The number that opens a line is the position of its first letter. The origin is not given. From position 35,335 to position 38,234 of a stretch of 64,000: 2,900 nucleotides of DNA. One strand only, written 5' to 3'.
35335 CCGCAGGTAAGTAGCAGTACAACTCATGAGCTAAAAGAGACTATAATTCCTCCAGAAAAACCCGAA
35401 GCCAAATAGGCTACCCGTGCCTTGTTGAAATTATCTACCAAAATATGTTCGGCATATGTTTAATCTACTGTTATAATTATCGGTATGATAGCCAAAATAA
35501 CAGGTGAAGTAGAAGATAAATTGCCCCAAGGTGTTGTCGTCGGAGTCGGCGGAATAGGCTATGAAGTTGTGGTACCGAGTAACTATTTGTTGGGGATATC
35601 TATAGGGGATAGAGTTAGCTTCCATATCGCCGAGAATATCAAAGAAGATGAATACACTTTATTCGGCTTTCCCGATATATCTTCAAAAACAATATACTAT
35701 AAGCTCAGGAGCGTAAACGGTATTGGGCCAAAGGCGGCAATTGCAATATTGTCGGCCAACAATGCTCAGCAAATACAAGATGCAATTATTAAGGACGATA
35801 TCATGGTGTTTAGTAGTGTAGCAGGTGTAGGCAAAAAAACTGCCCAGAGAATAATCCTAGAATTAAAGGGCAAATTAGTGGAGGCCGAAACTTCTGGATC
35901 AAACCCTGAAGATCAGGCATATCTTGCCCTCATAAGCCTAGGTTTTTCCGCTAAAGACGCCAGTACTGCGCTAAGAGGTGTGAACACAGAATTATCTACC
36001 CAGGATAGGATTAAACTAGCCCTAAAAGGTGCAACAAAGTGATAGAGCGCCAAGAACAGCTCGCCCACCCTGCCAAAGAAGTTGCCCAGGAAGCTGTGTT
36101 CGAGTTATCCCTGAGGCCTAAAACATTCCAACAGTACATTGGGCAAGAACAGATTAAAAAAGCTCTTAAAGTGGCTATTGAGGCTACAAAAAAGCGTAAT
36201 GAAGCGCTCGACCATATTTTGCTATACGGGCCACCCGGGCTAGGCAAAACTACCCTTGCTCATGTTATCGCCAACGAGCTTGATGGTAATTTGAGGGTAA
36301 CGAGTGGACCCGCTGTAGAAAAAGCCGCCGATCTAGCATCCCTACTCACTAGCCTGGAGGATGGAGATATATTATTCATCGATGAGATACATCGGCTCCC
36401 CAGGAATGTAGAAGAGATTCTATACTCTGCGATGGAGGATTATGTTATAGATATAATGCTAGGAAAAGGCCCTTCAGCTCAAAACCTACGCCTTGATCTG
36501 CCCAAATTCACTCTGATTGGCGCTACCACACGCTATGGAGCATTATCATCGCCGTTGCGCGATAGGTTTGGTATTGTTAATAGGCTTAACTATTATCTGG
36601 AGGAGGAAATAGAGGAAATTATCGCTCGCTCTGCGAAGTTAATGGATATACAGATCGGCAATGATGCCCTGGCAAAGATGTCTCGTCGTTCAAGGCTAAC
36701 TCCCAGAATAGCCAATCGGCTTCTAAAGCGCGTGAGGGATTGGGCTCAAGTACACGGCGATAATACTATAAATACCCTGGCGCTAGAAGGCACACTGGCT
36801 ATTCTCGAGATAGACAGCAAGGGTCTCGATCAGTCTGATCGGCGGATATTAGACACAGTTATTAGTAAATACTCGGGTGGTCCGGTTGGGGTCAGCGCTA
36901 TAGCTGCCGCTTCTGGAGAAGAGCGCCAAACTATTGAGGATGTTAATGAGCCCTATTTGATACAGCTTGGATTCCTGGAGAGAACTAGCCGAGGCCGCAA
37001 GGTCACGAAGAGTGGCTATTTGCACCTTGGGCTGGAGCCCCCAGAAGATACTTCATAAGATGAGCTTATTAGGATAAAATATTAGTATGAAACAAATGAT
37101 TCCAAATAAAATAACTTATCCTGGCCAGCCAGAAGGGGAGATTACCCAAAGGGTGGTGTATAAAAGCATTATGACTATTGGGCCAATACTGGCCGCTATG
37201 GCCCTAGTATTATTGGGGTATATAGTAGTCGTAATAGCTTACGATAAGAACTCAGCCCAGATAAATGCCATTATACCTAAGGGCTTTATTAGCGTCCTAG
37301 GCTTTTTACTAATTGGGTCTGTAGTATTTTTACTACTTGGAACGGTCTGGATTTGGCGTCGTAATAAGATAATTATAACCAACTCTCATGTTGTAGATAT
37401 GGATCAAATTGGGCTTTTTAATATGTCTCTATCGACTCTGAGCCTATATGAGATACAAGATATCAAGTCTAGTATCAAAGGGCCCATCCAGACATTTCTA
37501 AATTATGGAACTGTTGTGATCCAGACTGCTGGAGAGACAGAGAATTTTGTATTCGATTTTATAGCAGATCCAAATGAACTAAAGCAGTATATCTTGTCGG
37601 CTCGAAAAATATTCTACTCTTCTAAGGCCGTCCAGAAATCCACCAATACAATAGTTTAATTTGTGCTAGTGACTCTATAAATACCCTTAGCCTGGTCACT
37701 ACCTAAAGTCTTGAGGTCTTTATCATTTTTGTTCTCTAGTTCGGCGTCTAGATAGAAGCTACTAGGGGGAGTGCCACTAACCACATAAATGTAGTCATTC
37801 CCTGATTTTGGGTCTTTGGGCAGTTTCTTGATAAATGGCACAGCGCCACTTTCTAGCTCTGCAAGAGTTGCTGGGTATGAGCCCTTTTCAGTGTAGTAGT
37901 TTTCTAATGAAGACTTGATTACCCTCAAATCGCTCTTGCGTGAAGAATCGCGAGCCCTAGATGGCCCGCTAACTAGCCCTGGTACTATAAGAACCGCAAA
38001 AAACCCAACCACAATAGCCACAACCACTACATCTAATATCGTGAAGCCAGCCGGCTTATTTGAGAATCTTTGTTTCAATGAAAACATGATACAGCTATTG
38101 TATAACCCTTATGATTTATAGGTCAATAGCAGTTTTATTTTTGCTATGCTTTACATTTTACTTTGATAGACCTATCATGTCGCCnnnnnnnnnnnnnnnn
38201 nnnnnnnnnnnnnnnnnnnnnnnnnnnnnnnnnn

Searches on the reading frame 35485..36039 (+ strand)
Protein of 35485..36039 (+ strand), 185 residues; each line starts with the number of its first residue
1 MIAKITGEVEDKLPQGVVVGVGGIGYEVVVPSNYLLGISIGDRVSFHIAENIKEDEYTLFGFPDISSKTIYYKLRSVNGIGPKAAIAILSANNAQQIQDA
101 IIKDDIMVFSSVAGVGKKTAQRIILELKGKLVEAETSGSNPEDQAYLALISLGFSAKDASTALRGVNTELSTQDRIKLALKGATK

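Call 42: search_protein_families(library=pfam, proteins=[window:35485-36039:+], max_evalue=0.001)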
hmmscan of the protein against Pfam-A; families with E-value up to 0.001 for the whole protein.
window:35485-36039:+ (185 aa): 5 families
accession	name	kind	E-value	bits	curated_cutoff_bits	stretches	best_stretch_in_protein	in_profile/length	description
PF01330.27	RuvA_N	-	3.9e-16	59.3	23.6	1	1-61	1-61/61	RuvA N terminal domain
PF14520.12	HHH_5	-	3.3e-14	53.6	27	1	74-128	4-56/57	Helix-hairpin-helix domain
PF07499.19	RuvA_C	-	4.6e-10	40.3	24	1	141-181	2-44/47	RuvA, C-terminal domain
PF00633.29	HHH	-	3e-07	30.4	24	0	74-90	13-29/30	Helix-hairpin-helix motif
PF21176.3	RecR_HhH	-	0.00042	20.5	27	0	113-127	12-26/45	RecR, helix-hairpin-helix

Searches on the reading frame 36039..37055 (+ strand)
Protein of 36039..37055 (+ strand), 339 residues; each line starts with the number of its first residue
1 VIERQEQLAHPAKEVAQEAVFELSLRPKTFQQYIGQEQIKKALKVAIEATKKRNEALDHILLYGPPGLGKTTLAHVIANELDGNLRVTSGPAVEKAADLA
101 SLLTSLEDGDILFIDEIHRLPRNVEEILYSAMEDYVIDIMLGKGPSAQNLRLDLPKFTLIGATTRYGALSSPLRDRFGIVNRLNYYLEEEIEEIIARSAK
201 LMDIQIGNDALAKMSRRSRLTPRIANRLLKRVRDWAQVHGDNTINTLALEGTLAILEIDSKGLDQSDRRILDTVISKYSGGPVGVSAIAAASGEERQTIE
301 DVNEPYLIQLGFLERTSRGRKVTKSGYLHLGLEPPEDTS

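Call 42: search_protein_families(library=pfam, proteins=[window:36039-37055:+], max_evalue=0.001)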
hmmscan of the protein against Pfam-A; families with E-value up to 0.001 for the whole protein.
window:36039-37055:+ (339 aa): 21 families
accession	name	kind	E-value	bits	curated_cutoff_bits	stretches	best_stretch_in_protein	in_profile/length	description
PF05496.18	RuvB_N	-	3.8e-79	264.4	27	1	25-183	1-159/159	Holliday junction DNA helicase RuvB P-loop domain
PF17864.7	AAA_lid_4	-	1.1e-24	86.4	27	1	186-259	1-74/74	RuvB AAA lid domain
PF05491.19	RuvB_C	-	2e-24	85.8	24.7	1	261-330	2-71/72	RuvB C-terminal winged helix domain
PF00004.35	AAA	-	4.3e-21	76.2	21.2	1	60-182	1-128/131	ATPase family associated with various cellular activities (AAA)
PF07728.20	AAA_5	-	3.9e-12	46.8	22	1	59-177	1-139/139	AAA domain (dynein-related subfamily)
PF01078.27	Mg_chelatase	-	3.1e-08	33.7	20.3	1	30-78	2-43/207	Magnesium chelatase, subunit ChlI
PF13191.12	AAA_16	-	6.2e-07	30.5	32.6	1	34-95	3-63/167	AAA ATPase domain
PF06068.19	TIP49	-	2.3e-06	27.5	23.8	1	31-85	24-78/347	TIP49 P-loop domain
PF00308.24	Bac_DnaA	-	1.6e-05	25.6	23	1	29-84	6-61/162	Bacterial DnaA ATPAse domain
PF00493.29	MCM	-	3.8e-05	23.4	23.3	0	24-139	17-152/224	MCM P-loop domain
PF05673.19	DUF815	-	4.7e-05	23.1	23.8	0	27-116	24-115/249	Protein of unknown function (DUF815)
PF13173.12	AAA_14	-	6.5e-05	23.4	27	1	60-132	5-86/129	AAA domain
PF13401.12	AAA_22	-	6.9e-05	23.6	27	0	59-83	7-31/130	AAA domain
PF00158.32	Sigma54_activat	-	7.1e-05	23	20.2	0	41-80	6-45/168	Sigma-54 interaction domain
PF07726.17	AAA_3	-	0.00024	21.4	27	0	59-86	1-28/131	ATPase family associated with various cellular activities (AAA)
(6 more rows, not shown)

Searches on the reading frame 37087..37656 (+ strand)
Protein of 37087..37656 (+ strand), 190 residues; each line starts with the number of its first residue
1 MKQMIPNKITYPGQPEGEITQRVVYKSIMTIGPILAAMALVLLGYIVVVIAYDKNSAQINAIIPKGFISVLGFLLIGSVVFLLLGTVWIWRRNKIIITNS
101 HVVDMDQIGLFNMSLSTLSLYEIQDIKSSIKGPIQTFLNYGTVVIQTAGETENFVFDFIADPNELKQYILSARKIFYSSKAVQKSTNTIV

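Call 42: search_protein_families(library=pfam, proteins=[window:37087-37656:+], max_evalue=0.001)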
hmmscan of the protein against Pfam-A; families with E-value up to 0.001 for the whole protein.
window:37087-37656:+ (190 aa): 1 family
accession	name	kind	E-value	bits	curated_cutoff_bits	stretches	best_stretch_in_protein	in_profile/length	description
PF03703.20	bPH_2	-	3.1e-08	34.2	22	1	90-169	1-78/78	Bacterial PH domain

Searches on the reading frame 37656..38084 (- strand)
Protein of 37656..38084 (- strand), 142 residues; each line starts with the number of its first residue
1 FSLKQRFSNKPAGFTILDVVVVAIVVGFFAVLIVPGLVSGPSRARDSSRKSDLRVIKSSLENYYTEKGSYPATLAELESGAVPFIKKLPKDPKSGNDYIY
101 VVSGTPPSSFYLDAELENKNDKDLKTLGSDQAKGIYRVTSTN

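Call 42: search_protein_families(library=pfam, proteins=[window:37656-38084:-], max_evalue=0.001)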
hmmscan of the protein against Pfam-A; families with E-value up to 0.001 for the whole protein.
window:37656-38084:- (142 aa): 1 family
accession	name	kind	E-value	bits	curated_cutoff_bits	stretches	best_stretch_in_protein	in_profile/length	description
PF08334.16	T2SSG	-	1.8e-05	25.2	21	1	41-105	6-81/108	Type II secretion system (T2SS), protein G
